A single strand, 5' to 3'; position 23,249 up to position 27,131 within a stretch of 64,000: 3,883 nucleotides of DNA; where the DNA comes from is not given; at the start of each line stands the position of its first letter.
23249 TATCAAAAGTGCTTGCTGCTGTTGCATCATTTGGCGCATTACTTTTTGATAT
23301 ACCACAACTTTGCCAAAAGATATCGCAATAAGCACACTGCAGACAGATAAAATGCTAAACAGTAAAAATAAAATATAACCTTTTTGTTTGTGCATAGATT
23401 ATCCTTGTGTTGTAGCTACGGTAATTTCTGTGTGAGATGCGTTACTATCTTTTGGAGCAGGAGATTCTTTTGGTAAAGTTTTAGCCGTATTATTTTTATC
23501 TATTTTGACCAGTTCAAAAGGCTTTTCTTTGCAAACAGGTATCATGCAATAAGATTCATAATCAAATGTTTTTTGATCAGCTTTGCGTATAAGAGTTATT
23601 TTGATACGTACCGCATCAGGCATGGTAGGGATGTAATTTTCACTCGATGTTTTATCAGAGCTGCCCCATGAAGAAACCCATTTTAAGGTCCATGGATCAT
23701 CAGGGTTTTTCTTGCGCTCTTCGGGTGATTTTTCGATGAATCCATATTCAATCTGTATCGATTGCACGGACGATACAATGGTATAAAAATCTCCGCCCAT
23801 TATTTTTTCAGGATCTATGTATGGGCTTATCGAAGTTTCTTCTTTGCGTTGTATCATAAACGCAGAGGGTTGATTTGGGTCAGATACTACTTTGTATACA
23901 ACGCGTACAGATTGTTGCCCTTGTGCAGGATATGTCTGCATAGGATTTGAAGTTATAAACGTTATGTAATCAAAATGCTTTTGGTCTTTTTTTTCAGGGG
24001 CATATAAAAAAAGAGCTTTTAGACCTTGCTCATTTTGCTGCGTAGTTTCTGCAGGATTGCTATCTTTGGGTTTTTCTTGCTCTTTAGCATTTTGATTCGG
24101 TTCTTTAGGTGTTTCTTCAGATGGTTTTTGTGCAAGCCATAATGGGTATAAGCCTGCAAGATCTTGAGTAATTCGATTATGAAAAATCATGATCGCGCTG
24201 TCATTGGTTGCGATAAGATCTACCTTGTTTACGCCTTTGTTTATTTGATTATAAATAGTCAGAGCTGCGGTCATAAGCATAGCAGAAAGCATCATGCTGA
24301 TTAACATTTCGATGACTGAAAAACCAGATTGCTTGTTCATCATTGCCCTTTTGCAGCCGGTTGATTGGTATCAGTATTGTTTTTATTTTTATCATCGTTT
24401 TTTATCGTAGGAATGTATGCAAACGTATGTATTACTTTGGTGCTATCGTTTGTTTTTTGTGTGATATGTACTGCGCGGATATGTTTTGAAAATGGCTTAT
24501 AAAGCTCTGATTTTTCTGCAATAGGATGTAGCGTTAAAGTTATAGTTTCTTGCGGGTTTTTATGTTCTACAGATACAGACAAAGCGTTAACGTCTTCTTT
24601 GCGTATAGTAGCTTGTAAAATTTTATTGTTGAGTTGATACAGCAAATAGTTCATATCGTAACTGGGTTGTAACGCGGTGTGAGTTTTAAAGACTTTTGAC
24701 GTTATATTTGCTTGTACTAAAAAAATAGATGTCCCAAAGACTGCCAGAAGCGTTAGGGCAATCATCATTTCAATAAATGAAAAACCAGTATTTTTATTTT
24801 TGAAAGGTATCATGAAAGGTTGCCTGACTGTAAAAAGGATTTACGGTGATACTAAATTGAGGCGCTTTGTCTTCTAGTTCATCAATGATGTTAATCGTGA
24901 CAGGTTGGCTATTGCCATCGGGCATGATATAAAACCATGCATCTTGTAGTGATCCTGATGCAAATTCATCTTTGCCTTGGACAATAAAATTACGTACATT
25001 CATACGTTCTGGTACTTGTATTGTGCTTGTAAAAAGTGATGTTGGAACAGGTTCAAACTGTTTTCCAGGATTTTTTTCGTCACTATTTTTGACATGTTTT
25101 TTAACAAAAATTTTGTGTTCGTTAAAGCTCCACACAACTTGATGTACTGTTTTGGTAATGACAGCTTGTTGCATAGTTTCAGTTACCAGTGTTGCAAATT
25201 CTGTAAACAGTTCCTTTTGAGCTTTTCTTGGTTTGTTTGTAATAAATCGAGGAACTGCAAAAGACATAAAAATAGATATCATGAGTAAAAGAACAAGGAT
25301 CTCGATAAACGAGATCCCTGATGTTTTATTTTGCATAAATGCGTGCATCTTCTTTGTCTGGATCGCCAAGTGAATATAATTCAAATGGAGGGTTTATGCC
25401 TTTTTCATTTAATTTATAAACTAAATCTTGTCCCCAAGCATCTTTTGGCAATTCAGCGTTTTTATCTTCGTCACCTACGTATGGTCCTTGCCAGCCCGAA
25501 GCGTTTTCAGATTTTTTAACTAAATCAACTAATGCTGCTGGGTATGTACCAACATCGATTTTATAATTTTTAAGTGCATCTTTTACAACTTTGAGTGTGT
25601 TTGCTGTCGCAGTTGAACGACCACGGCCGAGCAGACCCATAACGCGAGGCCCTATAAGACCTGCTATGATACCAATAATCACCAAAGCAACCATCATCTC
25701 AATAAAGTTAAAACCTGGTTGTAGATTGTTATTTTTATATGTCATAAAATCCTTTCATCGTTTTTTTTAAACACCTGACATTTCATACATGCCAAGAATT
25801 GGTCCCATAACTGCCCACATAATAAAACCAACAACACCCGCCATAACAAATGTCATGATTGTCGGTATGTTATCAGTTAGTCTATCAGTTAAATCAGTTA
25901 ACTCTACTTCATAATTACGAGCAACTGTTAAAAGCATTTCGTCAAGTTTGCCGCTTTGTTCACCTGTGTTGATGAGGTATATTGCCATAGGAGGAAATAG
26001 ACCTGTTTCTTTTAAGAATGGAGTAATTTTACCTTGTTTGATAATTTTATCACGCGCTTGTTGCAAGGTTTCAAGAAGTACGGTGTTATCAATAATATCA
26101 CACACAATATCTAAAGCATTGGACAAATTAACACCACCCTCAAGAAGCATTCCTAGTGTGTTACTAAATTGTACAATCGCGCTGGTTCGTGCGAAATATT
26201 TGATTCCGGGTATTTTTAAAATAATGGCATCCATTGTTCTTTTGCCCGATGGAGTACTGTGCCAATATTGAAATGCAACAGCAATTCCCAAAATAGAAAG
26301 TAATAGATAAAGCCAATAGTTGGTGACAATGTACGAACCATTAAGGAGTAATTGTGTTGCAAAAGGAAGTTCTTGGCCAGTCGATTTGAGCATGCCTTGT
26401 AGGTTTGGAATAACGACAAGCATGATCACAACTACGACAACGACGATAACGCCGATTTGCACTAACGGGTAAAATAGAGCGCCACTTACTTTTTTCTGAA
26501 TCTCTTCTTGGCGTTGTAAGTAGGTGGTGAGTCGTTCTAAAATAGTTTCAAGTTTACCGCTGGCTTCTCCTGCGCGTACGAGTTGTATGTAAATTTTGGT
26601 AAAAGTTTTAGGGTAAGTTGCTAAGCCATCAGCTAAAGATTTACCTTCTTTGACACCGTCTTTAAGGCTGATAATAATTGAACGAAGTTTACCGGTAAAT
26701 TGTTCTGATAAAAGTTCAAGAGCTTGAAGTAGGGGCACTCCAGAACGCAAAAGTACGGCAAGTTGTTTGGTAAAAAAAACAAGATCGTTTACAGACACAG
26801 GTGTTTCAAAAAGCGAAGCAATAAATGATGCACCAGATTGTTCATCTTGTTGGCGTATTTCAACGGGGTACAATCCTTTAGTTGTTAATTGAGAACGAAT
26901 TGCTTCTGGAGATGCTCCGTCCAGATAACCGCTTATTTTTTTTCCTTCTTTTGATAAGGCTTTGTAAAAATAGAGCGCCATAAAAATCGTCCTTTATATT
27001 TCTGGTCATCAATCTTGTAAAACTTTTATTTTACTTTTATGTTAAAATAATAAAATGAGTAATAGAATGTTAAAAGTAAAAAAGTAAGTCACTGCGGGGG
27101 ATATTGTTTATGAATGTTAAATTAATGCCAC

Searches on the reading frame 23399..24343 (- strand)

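Call 79: search_protein_families(library=pfam, proteins=[window:23399-24343:-], max_evalue=0.00001)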
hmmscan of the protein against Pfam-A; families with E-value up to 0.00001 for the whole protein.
window:23399-24343:- (314 aa): 1 family
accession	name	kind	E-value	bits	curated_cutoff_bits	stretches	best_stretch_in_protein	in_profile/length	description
PF07963.17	N_methyl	-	9.7e-07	28.6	21.2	1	2-28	1-27/27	Prokaryotic N-terminal methylation motif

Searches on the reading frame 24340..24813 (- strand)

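Call 79: search_protein_families(library=pfam, proteins=[window:24340-24813:-], max_evalue=0.00001)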
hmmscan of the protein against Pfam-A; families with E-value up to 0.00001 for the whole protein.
window:24340-24813:- (157 aa): 1 family
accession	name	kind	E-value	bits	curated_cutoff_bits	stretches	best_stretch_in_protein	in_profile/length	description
PF07963.17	N_methyl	-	1.8e-06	27.7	21.2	1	6-30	2-26/27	Prokaryotic N-terminal methylation motif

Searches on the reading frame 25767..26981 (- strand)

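Call 79: search_protein_families(library=pfam, proteins=[window:25767-26981:-], max_evalue=0.00001)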
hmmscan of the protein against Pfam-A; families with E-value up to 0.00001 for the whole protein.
window:25767-26981:- (404 aa): 1 family
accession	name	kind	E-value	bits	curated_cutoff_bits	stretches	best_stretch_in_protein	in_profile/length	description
PF00482.28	T2SSF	-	2.6e-53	179.7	25.2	2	70-192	1-125/125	Type II secretion system (T2SS), protein F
